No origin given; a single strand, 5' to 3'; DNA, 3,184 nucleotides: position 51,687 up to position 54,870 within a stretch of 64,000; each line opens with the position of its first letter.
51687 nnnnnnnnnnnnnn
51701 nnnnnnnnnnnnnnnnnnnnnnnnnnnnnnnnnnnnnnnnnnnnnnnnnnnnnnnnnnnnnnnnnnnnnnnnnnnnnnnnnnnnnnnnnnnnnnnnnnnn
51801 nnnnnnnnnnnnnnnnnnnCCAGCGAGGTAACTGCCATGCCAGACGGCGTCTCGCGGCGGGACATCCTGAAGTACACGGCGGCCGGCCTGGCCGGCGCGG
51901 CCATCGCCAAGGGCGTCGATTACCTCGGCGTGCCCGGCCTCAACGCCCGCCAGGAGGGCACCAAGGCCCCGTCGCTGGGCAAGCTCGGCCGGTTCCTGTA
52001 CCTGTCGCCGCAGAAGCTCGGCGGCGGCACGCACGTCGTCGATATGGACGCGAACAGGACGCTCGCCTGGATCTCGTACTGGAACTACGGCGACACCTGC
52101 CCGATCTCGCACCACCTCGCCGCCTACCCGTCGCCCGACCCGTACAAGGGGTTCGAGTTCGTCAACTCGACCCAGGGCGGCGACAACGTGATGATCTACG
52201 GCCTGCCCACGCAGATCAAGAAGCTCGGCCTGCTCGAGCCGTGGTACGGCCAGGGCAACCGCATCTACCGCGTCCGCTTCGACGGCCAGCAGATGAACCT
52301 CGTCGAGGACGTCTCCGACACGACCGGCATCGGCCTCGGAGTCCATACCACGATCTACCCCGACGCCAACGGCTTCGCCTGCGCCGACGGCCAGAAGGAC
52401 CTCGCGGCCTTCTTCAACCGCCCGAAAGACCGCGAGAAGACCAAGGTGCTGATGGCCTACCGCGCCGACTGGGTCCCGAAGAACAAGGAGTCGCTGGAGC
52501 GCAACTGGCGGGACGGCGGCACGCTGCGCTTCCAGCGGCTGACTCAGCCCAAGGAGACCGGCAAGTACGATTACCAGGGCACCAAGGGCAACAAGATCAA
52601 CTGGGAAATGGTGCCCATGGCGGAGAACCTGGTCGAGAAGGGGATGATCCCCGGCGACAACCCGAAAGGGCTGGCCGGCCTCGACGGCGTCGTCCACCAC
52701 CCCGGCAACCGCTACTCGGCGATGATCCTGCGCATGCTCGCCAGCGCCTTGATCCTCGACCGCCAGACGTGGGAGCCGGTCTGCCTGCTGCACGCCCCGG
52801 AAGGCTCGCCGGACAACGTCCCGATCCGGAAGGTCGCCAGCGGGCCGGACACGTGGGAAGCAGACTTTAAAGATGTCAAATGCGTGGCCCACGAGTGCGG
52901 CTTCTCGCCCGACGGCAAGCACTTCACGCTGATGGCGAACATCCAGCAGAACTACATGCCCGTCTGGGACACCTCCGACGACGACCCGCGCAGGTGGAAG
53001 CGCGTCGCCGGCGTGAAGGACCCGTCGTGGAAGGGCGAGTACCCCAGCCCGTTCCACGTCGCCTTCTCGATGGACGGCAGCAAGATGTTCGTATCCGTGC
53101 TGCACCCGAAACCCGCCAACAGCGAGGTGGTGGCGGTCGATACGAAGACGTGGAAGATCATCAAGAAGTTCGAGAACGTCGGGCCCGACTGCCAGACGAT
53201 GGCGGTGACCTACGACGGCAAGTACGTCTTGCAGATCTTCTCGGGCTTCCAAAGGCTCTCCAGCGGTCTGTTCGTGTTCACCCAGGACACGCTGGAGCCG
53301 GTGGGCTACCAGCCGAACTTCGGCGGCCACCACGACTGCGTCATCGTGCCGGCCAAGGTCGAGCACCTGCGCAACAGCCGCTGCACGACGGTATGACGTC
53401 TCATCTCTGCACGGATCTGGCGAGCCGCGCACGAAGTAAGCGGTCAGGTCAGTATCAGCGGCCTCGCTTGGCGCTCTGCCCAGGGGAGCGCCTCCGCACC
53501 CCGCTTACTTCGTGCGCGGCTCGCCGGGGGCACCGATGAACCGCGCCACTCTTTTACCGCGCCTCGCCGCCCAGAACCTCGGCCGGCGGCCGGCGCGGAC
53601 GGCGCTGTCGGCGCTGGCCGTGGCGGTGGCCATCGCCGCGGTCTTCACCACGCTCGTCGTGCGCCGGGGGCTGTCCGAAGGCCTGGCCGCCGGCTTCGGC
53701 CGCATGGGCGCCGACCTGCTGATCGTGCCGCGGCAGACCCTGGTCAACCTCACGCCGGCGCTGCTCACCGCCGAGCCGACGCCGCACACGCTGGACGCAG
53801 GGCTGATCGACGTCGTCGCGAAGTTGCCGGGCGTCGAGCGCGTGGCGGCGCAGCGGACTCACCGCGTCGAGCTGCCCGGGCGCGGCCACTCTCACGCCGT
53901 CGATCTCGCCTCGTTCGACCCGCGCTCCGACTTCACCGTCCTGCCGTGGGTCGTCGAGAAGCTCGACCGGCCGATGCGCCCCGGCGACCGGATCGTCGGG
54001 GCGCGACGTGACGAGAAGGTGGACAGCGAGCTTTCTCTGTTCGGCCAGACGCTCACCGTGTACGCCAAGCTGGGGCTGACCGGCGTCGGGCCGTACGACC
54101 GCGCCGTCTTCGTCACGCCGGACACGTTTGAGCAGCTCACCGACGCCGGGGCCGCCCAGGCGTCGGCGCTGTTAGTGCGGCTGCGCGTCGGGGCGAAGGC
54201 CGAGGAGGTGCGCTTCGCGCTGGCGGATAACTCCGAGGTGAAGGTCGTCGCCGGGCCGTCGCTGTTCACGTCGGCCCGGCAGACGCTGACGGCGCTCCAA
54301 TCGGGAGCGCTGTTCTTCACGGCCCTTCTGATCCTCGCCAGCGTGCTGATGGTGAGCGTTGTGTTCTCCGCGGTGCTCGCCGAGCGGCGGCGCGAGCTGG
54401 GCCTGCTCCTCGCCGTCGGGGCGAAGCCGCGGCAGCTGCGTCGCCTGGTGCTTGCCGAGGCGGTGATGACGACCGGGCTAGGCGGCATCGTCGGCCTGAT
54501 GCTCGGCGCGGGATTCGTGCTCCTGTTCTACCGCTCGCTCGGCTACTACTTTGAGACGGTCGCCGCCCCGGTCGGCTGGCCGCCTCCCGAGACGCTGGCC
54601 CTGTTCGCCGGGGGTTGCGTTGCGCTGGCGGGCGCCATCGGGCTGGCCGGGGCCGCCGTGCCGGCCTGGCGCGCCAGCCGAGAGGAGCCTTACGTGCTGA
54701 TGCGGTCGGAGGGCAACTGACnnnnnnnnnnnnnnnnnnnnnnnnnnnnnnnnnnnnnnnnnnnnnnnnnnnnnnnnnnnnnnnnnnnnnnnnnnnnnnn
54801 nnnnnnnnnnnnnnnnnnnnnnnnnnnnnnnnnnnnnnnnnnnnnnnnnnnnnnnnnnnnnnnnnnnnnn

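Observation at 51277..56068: Tat-exported NosZ/thiocyanate-dehydrogenase-like His-pair beta-propeller with a dedicated thioredoxin-fold protein and MacB/FtsX-type ABC module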

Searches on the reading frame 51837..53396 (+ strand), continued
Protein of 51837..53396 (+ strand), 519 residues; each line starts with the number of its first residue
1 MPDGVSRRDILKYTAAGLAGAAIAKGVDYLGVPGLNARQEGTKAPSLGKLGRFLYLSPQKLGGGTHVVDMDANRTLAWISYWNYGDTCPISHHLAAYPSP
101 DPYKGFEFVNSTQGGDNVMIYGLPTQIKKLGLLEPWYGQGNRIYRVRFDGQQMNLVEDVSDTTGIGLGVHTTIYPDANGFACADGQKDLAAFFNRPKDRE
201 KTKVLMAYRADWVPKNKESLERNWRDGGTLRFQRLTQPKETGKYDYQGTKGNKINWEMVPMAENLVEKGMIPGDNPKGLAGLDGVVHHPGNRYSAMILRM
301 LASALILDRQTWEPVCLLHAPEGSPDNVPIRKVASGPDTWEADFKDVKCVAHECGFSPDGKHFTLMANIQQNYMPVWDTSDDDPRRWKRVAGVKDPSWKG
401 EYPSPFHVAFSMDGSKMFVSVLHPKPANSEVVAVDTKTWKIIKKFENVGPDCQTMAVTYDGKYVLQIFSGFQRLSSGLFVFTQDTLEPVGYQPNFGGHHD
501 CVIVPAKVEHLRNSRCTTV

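Call 27: find_encoding_contigs(protein=P0095, flank=10000, max_places=2)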
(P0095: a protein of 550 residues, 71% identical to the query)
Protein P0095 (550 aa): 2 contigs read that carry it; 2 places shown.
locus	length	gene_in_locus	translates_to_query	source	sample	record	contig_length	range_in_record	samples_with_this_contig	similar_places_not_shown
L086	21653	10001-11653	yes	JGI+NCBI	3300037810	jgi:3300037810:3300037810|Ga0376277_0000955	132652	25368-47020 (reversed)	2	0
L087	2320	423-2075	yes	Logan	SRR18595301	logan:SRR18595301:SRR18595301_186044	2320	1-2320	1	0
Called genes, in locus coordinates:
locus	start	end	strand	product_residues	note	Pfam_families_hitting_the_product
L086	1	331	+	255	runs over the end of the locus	PF01553:Acyltransferase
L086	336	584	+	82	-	PF00550:PP-binding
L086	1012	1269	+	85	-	PF00550:PP-binding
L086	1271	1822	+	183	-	-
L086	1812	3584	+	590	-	PF00501:AMP-binding, PF22818:ApeI-like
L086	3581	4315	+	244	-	PF00535:Glycos_transf_2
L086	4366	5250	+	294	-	PF03279:Lip_A_acyltrans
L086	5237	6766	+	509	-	PF00221:Lyase_aromatic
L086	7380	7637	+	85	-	-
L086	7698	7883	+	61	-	-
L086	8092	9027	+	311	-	PF00135:COesterase, PF20434:BD-FAE, PF07859:Abhydrolase_3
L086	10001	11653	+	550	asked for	-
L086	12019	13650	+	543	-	PF00144:Beta-lactamase, PF11954:DUF3471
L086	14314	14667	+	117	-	PF03061:4HBT (weak), PF13279:4HBT_2 (weak)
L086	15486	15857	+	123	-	-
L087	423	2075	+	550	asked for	-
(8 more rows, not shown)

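Call 48: find_encoding_contigs(protein=P0001, flank=10000, max_places=3)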
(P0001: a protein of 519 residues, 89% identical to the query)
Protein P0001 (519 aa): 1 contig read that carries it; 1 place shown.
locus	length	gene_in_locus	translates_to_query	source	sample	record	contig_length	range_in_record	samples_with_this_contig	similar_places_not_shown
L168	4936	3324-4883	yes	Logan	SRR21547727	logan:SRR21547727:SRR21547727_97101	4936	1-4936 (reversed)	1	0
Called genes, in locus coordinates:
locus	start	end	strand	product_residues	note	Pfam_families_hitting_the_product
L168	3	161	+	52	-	?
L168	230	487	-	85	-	-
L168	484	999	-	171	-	PF14280:DUF4365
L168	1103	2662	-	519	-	PF13489:Methyltransf_23, PF08241:Methyltransf_11, PF08242:Methyltransf_12, PF13649:Methyltransf_25, PF13847:Methyltransf_31, PF10119:MethyTransf_Reg, PF21782:WHD_PKMT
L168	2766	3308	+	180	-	-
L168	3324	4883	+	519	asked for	-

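Call 49: find_encoding_contigs(protein=window:51837-53396:+, flank=10000, max_places=3)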
Protein window:51837-53396:+ (519 aa): no gene with exactly this product is on record in the collection.
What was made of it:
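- Tried and rejected: Nothing on record (call 49).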

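Call 59: find_encoding_contigs(protein=P0058, flank=7000, max_places=1)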
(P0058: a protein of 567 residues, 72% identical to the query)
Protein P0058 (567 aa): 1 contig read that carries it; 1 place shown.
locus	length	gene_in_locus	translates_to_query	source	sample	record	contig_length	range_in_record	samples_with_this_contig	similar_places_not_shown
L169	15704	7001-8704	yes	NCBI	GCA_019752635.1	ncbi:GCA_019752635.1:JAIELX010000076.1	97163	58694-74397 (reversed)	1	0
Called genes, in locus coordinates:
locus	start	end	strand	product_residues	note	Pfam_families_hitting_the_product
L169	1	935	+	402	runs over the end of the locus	-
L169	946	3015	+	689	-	PF00072:Response_reg, PF00990:GGDEF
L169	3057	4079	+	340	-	PF03706:LPG_synthase_TM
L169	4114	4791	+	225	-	PF00072:Response_reg, PF00486:Trans_reg_C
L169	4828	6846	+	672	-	PF00989:PAS (weak), PF13188:PAS_8 (faint), PF13426:PAS_9, PF00989:PAS, PF13426:PAS_9, PF08447:PAS_3 (weak), PF00512:HisKA, PF02518:HATPase_c, +2 more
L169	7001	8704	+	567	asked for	-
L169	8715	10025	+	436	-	PF12704:MacB_PCD, PF02687:FtsX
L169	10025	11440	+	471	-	PF00005:ABC_tran, PF02463:SMC_N (faint), PF13304:AAA_21 (faint)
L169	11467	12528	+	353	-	PF01544:CorA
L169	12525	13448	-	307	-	PF24885:TPR_NPHP3 (faint), PF00515:TPR_1 (faint), PF07719:TPR_2 (faint), PF13174:TPR_6 (faint), PF13176:TPR_7 (faint), PF13181:TPR_8 (faint), PF13374:TPR_10 (faint), PF13424:TPR_12, +3 more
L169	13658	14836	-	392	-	PF12679:ABC2_membrane_2, PF12698:ABC2_membrane_3, PF01061:ABC2_membrane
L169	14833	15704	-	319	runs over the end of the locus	PF00005:ABC_tran, PF13304:AAA_21, PF13732:DrrA1-3_C (faint)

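Call 60: find_encoding_contigs(protein=P0039, flank=7000, max_places=1)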
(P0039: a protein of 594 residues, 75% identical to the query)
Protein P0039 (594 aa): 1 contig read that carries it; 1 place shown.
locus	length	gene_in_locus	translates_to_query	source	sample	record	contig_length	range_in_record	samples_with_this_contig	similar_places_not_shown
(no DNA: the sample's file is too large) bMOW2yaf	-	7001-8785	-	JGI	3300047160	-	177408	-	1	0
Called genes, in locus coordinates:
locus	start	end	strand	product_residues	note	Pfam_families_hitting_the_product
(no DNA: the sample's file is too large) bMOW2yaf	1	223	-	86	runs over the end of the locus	-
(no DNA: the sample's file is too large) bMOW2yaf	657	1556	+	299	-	PF01734:Patatin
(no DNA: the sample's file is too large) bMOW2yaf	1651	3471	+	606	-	-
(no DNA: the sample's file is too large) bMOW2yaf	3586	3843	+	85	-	-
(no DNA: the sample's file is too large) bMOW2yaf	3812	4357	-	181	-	-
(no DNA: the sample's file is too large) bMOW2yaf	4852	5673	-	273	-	-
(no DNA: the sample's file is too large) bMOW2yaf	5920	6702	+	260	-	-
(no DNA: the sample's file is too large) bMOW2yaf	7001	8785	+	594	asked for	-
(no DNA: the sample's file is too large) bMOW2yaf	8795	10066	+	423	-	PF12704:MacB_PCD, PF02687:FtsX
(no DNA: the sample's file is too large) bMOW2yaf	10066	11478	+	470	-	PF00005:ABC_tran, PF02463:SMC_N (faint), PF13304:AAA_21 (faint)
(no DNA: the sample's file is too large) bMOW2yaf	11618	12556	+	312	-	PF00892:EamA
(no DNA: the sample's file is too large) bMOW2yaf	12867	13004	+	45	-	-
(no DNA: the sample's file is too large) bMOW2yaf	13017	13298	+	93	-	-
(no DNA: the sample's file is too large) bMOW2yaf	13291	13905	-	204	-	-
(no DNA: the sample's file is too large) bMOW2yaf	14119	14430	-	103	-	PF01883:FeS_assembly_P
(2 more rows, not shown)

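Call 61: find_encoding_contigs(protein=P0087, flank=7000, max_places=1)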
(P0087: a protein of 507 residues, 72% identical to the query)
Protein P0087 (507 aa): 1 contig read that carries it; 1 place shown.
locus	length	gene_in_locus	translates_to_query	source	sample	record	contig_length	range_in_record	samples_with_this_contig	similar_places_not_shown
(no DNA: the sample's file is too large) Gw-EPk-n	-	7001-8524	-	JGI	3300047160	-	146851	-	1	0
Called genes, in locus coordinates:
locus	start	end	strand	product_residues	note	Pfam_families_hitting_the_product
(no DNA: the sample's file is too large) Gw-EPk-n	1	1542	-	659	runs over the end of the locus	PF00884:Sulfatase, PF01663:Phosphodiest (faint)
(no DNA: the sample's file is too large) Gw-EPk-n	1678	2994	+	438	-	PF13432:TPR_16 (faint), PF07719:TPR_2 (faint), PF14559:TPR_19 (weak), PF13428:TPR_14 (weak), PF14559:TPR_19 (weak)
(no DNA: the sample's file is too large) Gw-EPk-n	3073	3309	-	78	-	-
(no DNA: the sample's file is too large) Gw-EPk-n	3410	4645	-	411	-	PF07963:N_methyl (weak), PF07596:SBP_bac_10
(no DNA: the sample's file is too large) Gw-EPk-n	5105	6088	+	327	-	PF13354:Beta-lactamase2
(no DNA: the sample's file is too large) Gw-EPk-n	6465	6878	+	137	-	-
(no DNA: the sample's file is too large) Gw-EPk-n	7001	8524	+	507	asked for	-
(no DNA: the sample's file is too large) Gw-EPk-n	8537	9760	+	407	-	PF12704:MacB_PCD, PF02687:FtsX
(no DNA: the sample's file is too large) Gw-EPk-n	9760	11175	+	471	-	PF00005:ABC_tran, PF02463:SMC_N (faint), PF13304:AAA_21 (weak)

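Call 67: predict_structure(alignment_id=A3)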
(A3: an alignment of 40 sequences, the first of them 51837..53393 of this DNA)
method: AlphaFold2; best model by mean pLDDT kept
length: 519 residues; sequences in the alignment: 40
mean_pLDDT: 81.1   pTM: 0.83
mean pLDDT of the five models: 81.1, 79.6, 77.2, 76.8, 74.4
residues with pLDDT >= 90: 232; 70-90: 167; 50-70: 70; < 50: 50
segments of 3 or more residues with pLDDT < 50: 1-6, 14-22, 30-44, 83-88, 117-119, 516-519
pLDDT, mean of each block of 10 residues (from residue 1): 48 47 49 37 53 82 79 85 52 85 94 60 55 55 90 92 87 93 92 92 96 92 92 94 86 75 81 88 90 93 96 96 93 96 94 89 89 94 95 92 88 91 83 95 85 76 80 69 90 67 88 56
secondary structure, 60 per line:
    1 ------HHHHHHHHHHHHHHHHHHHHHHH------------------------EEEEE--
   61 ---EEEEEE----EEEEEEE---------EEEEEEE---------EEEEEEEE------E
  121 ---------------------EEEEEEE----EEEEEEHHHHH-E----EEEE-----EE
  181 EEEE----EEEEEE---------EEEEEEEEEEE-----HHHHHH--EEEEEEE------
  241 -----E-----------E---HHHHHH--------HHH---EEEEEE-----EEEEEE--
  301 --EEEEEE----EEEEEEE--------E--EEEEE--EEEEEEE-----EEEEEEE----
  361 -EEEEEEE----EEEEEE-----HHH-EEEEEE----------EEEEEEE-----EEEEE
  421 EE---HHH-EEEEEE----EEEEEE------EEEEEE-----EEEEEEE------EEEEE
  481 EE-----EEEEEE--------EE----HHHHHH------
elements in order: H7-29 E54-58 E64-69 E74-80 E90-96 E106-113 E142-148 E153-158 H159-163 E170-173 E179-184 E189-194 E204-214 H220-225 E228-234 H262-267 E282-287 E293-298 E303-308 E313-319 E331-335 E338-344 E350-356 E362-368 E373-378 E388-393 E404-410 E416-422 E430-435 E440-445 E452-457 E463-469 E476-482 E488-493 H508-513
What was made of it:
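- On Thiocyanate dehydrogenase (TcDH) family: AF2 model with pLDDT 81 (call 67).
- Tried and rejected: The pair lies at the far end of the strand that starts with D283 (call 67).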

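Call 71: fold_search(model_id=the predicted structure, library=pdb)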
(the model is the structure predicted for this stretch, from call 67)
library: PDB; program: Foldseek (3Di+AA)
matches with E <= 10: 1823; with E <= 0.001: 1300
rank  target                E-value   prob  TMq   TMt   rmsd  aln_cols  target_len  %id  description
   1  8yu5_B                2.0e-57  1.00  0.84  0.94   2.1       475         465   47  The structure of non-activated thiocyanate dehydrogenase mutant with the H447Q substitution from Pelomicrobium methylo (released 2024-04-24)
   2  8z75_A                2.3e-57  1.00  0.85  0.95   2.0       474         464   47  The structure of non-activated thiocyanate dehydrogenase from Pelomicrobium methylotrophicum (pmTcDH) (released 2024-05-08)
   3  8yu6_B                4.9e-57  1.00  0.85  0.94   2.1       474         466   48  The structure of thiocyanate dehydrogenase mutant with the H447Q substitution from Pelomicrobium methylotrophicum (pmT (released 2024-04-24)
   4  8q9x_B                6.7e-57  1.00  0.84  0.93   2.2       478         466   46  The structure of thiocyanate dehydrogenase from Pelomicrobium methylotrophicum with molecular oxygen at 1.05 A resolut (released 2023-09-13)
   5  8z75_B                7.9e-57  1.00  0.85  0.95   2.0       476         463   47  The structure of non-activated thiocyanate dehydrogenase from Pelomicrobium methylotrophicum (pmTcDH) (released 2024-05-08)
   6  8yu5_A                8.4e-57  1.00  0.85  0.93   2.0       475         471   47  The structure of non-activated thiocyanate dehydrogenase mutant with the H447Q substitution from Pelomicrobium methylo (released 2024-04-24)
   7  8q9y_B                8.4e-57  1.00  0.84  0.94   2.1       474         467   48  The structure of thiocyanate dehydrogenase from Pelomicrobium methylotrophicum in complex with inhibitor thiourea at 1 (released 2023-09-13)
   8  8q9x_A                5.0e-56  1.00  0.85  0.93   2.0       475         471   47  The structure of thiocyanate dehydrogenase from Pelomicrobium methylotrophicum with molecular oxygen at 1.05 A resolut (released 2023-09-13)
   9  6sji_B                7.8e-56  1.00  0.84  0.94   2.1       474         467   43  The structure of thiocyanate dehydrogenase from Thioalkalivibrio paradoxus mutant with His 482 replaced by Gln (released 2019-09-18)
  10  5f75_B                5.8e-55  1.00  0.84  0.93   2.2       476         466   42  Thiocyanate dehydrogenase from Thioalkalivibrio paradoxus (released 2016-12-14)
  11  5f75_C                7.6e-55  1.00  0.84  0.92   2.1       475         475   42  Thiocyanate dehydrogenase from Thioalkalivibrio paradoxus (released 2016-12-14)
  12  6sji_A                8.4e-55  1.00  0.84  0.93   2.1       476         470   42  The structure of thiocyanate dehydrogenase from Thioalkalivibrio paradoxus mutant with His 482 replaced by Gln (released 2019-09-18)
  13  5oex_A                1.1e-54  1.00  0.84  0.93   2.1       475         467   42  Complex with iodine ion for thiocyanate dehydrogenase from Thioalkalivibrio paradoxus (released 2018-08-01)
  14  8bpn_A                2.0e-54  1.00  0.85  0.94   2.1       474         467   42  The structure of thiocyanate dehydrogenase mutant form with Phe 436 replaced by Gln from Thioalkalivibrio paradoxus (released 2023-01-18)
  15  6g5m_B                6.3e-54  1.00  0.84  0.94   2.1       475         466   42  The structure of thiocyanate dehydrogenase from Thioalkalivibrio paradoxus complex with CU(I) ions. (released 2019-04-10)
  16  5f75_A                7.8e-54  1.00  0.84  0.92   2.1       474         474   42  Thiocyanate dehydrogenase from Thioalkalivibrio paradoxus (released 2016-12-14)
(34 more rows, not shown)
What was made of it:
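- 51837..53396 (+): Tat-exported seven-bladed beta-propeller of the thiocyanate dehydrogenase (TcDH) family, 'Q-type' variant, 519 aa. The Tat motif SRRDILK lies at 51852-51872. The model has pLDDT 81 and gives TM 0.92-0.95 to TcDH chains (calls 67, 71).
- On Thiocyanate dehydrogenase (TcDH) family: Foldseek TM (target-normalised) 0.92-0.95 and rmsd 2.0-2.3 A to 20 TcDH chains (call 71).
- Closest known: Thiocyanate dehydrogenase. Same: Same fold (TM 0.92-0.95, rmsd about 2.1 A, call 71) and Tat export.
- AF2 model with TM 0.92-0.95 to 20 TcDH chains (calls 67, 71). PDB titles speak of 'non-activated' and activated pmTcDH, and of a Cu(I) complex of tpTcDH (call 71). PDB titles distinguish 'non-activated' pmTcDH from the activated form and include a Cu(I) complex of tpTcDH (call 71).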

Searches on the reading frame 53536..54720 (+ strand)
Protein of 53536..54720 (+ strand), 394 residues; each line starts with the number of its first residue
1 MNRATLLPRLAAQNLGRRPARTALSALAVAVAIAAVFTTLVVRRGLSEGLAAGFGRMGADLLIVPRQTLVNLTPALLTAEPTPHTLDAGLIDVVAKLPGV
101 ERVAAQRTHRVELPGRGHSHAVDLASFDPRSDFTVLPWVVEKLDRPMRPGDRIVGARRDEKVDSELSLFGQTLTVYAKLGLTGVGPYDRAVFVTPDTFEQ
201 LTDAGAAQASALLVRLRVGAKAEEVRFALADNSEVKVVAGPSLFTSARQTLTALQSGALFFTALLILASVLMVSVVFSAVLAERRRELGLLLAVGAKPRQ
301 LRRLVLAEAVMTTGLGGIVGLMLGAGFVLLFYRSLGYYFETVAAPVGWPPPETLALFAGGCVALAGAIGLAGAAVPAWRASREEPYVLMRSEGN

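Call 3: search_protein_families(library=pfam, proteins=[window:53536-54720:+], max_evalue=0.1)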
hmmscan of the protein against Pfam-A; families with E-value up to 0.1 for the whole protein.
window:53536-54720:+ (394 aa): 2 families
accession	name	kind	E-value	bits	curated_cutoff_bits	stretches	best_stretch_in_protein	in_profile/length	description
PF02687.27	FtsX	-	2.6e-17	63.4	25.5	1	260-385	2-120/120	FtsX-like permease C-terminal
PF12704.14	MacB_PCD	-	2.1e-09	38.4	27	1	22-230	1-205/207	MacB-like periplasmic core domain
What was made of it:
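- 53536..54720 (+): FtsX/MacB-type (type VII ABC) permease. It has four TM helices (24-42, 263-281, 304-322, 354-372) and a periplasmic domain of about 220 aa. An alternative start lies at 53512. Pfam FtsX 2.6e-17 and MacB_PCD 2.1e-09 (call 3).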

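Call 6: search_protein_families(library=ncbifam, proteins=[window:53536-54720:+], max_evalue=0.01)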
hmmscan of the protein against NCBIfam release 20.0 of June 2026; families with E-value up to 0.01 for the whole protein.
window:53536-54720:+ (394 aa): 5 families
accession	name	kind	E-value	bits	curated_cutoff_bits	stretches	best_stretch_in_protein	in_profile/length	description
TIGR03434.1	ADOP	subfamily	3.5e-08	32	622.3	1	249-392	674-803/803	ADOP family duplicated permease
TIGR00439.2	FtsX_Gneg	equivalog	1.4e-06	27.8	255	1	221-377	132-287/292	permease-like cell division protein FtsX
NF038347.1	FtsX_Gpos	exception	8e-05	22.1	225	1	240-374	153-288/296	permease-like cell division protein FtsX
NF007826.0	PRK10535.1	equivalog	0.0001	20.7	966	1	246-325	513-592/648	macrolide ABC transporter ATP-binding protein/permease MacB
NF038346.1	FtsX_actino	exception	0.00066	19.1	250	1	227-349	151-276/308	permease-like cell division protein FtsX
